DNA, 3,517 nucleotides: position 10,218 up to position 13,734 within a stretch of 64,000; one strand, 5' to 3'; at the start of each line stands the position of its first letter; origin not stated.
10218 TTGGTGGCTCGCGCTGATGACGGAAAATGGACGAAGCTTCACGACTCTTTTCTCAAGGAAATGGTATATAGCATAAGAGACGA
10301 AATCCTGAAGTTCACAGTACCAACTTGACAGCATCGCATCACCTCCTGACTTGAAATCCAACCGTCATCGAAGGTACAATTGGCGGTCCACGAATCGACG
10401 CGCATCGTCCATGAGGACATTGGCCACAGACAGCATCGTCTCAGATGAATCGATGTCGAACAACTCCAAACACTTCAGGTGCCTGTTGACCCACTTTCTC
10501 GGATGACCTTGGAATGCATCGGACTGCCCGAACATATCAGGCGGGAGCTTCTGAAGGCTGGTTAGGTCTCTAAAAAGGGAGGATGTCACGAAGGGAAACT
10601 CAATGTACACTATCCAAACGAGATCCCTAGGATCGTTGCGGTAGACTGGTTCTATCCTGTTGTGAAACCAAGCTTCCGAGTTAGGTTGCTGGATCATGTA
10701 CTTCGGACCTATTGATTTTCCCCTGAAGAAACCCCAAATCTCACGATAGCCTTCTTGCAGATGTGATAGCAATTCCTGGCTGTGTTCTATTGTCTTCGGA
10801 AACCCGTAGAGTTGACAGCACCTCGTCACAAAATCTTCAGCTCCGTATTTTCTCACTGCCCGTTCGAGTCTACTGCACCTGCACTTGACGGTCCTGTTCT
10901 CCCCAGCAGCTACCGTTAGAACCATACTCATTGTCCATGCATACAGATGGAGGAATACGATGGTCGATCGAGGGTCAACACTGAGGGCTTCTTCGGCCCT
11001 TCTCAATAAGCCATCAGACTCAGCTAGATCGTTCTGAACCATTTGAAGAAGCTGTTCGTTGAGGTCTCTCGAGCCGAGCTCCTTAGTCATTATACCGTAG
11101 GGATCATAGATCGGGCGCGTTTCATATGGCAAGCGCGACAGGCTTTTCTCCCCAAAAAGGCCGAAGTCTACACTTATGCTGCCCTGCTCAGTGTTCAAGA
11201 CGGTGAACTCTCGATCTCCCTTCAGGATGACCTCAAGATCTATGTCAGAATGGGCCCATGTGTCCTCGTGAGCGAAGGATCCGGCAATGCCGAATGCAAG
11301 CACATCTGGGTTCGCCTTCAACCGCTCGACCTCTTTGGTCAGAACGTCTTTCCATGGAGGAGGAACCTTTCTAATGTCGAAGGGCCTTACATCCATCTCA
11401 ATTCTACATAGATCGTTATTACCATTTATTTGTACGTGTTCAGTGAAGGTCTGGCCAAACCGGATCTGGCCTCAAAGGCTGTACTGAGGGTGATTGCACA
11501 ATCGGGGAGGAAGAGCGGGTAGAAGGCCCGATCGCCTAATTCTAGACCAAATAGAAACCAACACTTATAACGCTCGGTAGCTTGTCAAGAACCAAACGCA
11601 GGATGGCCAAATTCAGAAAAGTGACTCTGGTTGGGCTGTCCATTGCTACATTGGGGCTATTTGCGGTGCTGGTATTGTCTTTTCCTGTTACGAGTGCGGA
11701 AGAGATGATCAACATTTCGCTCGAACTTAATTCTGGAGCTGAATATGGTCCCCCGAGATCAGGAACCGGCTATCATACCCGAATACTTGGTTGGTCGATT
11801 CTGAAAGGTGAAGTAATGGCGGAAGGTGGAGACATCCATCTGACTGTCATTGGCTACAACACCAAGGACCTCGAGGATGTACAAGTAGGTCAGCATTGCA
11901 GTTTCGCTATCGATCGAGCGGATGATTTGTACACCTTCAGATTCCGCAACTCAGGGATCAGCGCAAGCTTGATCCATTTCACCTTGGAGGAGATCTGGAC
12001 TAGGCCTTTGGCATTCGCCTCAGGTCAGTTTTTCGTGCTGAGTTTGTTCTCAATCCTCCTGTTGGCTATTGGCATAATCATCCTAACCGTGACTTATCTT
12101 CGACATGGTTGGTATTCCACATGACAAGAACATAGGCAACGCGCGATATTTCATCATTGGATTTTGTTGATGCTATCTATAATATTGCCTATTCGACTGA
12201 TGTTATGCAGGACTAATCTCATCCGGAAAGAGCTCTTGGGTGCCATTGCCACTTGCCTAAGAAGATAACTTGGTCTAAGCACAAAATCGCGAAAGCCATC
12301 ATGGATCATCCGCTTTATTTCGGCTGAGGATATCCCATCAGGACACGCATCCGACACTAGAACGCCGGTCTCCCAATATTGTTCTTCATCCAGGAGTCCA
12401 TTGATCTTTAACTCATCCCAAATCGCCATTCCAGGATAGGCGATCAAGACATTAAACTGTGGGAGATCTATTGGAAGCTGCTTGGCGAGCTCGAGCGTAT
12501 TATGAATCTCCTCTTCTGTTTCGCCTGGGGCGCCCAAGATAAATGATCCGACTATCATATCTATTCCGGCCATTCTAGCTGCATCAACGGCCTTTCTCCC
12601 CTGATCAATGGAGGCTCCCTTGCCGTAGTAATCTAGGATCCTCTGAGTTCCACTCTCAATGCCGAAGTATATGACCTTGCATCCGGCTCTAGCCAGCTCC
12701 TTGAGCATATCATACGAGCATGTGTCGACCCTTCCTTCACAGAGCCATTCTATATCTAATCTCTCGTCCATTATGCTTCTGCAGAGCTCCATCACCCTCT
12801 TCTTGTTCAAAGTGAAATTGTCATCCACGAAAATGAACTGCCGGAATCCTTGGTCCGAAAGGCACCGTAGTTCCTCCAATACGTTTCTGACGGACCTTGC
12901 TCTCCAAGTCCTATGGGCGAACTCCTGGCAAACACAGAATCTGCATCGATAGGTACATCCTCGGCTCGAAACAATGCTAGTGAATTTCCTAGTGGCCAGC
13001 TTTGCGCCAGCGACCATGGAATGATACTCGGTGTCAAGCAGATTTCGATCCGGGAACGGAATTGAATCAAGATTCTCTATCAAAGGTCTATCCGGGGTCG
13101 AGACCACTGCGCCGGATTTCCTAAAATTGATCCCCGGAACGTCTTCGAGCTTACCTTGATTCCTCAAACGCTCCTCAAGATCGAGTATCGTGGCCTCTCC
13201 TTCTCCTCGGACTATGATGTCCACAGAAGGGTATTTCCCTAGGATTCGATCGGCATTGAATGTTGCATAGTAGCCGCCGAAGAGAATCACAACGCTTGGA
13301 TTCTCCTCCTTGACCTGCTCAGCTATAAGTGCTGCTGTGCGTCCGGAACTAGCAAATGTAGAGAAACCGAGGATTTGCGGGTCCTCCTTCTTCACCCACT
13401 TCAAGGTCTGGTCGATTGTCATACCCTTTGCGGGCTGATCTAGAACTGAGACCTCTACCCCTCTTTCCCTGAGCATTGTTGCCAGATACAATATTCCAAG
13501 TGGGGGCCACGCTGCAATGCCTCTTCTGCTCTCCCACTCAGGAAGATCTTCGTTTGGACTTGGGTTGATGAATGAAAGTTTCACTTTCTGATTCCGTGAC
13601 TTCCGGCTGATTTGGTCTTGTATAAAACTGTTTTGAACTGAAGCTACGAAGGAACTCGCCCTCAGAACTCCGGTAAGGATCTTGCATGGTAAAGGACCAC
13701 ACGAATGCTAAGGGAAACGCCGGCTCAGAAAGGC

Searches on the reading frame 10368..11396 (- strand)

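Call 7: search_protein_families(library=pfam, proteins=[window:10368-11396:-], max_evalue=0.01)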
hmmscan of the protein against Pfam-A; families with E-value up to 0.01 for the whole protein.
window:10368-11396:- (343 aa): 1 family
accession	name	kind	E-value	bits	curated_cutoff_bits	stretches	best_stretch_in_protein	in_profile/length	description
PF18765.7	Polbeta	-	5.9e-05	23.6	26.9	1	25-64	6-45/93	Polymerase beta, Nucleotidyltransferase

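Call 22: search_protein_families(library=ncbifam, proteins=[window:10368-11396:-], max_evalue=0.01)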
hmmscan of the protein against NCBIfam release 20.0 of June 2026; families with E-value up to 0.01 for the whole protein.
window:10368-11396:- (343 aa): 0 families

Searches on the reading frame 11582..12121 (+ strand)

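Call 7: search_protein_families(library=pfam, proteins=[window:11582-12121:+], max_evalue=0.01)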
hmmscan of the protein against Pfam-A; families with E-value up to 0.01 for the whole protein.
window:11582-12121:+ (180 aa): 0 families

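Call 73: search_protein_families(library=pfam, proteins=[window:11582-12121:+], max_evalue=5)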
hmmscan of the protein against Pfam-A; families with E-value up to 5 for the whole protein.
window:11582-12121:+ (180 aa): 1 family
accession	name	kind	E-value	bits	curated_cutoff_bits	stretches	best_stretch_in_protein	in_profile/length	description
PF12420.13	DUF3671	-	0.18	11.7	34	1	17-172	159-207/223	Fam-L, Fam-M like protein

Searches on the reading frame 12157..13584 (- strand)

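Call 7: search_protein_families(library=pfam, proteins=[window:12157-13584:-], max_evalue=0.01)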
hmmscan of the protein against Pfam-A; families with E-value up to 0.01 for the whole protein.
window:12157-13584:- (476 aa): 3 families
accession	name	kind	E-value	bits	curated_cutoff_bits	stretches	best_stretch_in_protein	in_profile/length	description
PF04055.27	Radical_SAM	-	1.3e-27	97.4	29.5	1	204-367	1-166/166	Radical SAM superfamily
PF02310.24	B12-binding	-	1.9e-21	76.6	32.1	1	26-135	12-119/121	B12 binding domain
PF13439.12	Glyco_transf_4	-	0.0066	16.9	28.5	0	31-109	8-86/170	Glycosyltransferase Family 4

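Call 22: search_protein_families(library=ncbifam, proteins=[window:12157-13584:-], max_evalue=0.01)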
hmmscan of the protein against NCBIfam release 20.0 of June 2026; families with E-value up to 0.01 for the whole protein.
window:12157-13584:- (476 aa): 36 families (the best 25 are shown)
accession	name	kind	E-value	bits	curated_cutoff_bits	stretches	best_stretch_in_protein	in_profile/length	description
TIGR03471.1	HpnJ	equivalog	2.4e-70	237.7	577.6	1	17-451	22-449/472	hopanoid biosynthesis associated radical SAM protein HpnJ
TIGR02026.1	BchE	equivalog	6.2e-57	193.6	481.35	1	25-395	19-390/497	magnesium-protoporphyrin IX monomethyl ester anaerobic oxidative cyclase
NF050148.1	rSAM_ApyD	equivalog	1e-55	189.4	750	1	14-392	11-393/645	RiPP biosynthesis radical SAM protein ApyD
TIGR04479.1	bcpD_PhpK_rSAM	subfamily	2e-40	138.7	600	1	27-392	71-431/504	PhpK family radical SAM P-methyltransferase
NF038361.1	rSAM_Sden_1168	equivalog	6.4e-40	137.2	575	1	27-399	84-480/560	Sden_1168 family B12-binding radical SAM P-methyltransferase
TIGR04367.1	HpnR_B12_rSAM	equivalog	4.9e-36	124.3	650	1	28-390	22-371/490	hopanoid C-3 methylase HpnR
TIGR04014.1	B12_SAM_MJ_0865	equivalog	1.2e-35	123.2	360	1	33-373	16-339/434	methyl-coenzyme M reductase glutamine C-methyltransferase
TIGR03975.1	rSAM_ocin_1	subfamily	3e-34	118.5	281.85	1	56-370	116-430/606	RiPP maturation radical SAM C-methyltransferase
NF033070.1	rSAM_AprD4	equivalog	1e-32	113.7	500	1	166-403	164-401/456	AprD4 family radical SAM diol-dehydratase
NF033712.0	B12_rSAM_KedN5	subfamily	1.8e-31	109.1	700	1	41-262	35-256/624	KedN5 family methylcobalamin-dependent radical SAM C-methyltransferase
TIGR04190.1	B12_SAM_Ta0216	equivalog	1e-28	100.3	500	1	28-370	37-394/554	TIGR04190 family B12-binding domain/radical SAM domain protein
NF040542.1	rSAM_RCCLKC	equivalog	8.1e-27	94.4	450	1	27-362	12-342/423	arsinothricin biosynthesis radical SAM protein ArsL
TIGR04385.1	B12_rSAM_cofa1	equivalog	3.1e-26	92.6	450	1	28-369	20-363/438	B12 lower ligand biosynthesis radical SAM protein BzaD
TIGR04013.1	B12_SAM_MJ_1487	hypoth_equivalog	5.1e-26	91.4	251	1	55-370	29-333/382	TIGR04013 family B12-binding domain/radical SAM domain-containing protein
TIGR04072.2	rSAM_ladder_B12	equivalog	2.8e-25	88.9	360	1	28-395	18-369/443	lipid biosynthesis B12-binding/radical SAM protein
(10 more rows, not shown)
